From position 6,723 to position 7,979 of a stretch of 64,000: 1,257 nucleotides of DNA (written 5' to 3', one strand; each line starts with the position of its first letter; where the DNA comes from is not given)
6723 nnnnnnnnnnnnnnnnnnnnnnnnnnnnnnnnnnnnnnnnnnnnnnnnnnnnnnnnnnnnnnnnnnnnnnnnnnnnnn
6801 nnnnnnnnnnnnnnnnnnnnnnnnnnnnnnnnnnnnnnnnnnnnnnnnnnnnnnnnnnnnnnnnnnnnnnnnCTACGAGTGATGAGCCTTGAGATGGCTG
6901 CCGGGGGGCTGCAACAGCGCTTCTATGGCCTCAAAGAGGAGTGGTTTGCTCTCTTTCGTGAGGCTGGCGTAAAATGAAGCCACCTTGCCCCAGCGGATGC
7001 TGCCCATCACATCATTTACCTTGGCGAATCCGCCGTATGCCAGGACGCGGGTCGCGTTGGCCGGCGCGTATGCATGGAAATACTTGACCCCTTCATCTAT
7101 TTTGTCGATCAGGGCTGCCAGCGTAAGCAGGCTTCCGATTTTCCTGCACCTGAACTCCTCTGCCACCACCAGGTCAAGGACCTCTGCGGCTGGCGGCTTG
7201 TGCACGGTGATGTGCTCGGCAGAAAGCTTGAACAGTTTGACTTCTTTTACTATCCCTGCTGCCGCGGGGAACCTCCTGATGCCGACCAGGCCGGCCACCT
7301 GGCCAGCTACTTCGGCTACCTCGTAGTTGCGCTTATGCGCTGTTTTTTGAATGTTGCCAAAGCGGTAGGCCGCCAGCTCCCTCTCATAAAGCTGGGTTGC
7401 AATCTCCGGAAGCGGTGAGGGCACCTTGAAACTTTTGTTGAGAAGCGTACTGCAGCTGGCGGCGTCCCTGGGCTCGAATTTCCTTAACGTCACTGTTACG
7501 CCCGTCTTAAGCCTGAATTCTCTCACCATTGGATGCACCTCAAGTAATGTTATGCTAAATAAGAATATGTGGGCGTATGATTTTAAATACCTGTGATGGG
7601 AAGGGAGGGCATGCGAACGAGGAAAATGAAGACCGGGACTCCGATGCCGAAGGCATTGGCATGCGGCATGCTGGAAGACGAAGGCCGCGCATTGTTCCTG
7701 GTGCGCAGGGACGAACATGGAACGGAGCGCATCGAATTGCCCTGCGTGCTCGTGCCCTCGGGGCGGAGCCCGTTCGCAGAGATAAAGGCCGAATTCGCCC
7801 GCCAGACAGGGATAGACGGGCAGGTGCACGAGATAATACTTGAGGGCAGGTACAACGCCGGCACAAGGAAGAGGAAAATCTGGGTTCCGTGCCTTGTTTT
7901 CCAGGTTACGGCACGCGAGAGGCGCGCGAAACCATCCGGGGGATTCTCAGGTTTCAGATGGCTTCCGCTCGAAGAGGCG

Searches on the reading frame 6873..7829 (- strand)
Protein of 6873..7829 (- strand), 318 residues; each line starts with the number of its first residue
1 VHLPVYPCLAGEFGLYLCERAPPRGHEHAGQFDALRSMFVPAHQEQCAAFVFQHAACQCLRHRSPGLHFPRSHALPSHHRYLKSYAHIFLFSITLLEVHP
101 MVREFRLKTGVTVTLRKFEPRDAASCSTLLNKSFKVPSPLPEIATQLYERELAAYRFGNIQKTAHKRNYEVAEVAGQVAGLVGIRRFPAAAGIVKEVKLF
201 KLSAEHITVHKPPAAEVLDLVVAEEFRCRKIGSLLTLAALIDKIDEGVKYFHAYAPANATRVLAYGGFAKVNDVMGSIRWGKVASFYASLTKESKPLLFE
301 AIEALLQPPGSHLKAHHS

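Call 89: search_protein_families(library=pfam, proteins=[window:6873-7829:-], max_evalue=0.001)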
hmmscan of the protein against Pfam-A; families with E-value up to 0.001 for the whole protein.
window:6873-7829:- (318 aa): 1 family
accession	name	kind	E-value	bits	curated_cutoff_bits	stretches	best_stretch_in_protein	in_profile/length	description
PF00583.31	Acetyltransf_1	-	0.00046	20.9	20.7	1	164-248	31-93/116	Acetyltransferase (GNAT) family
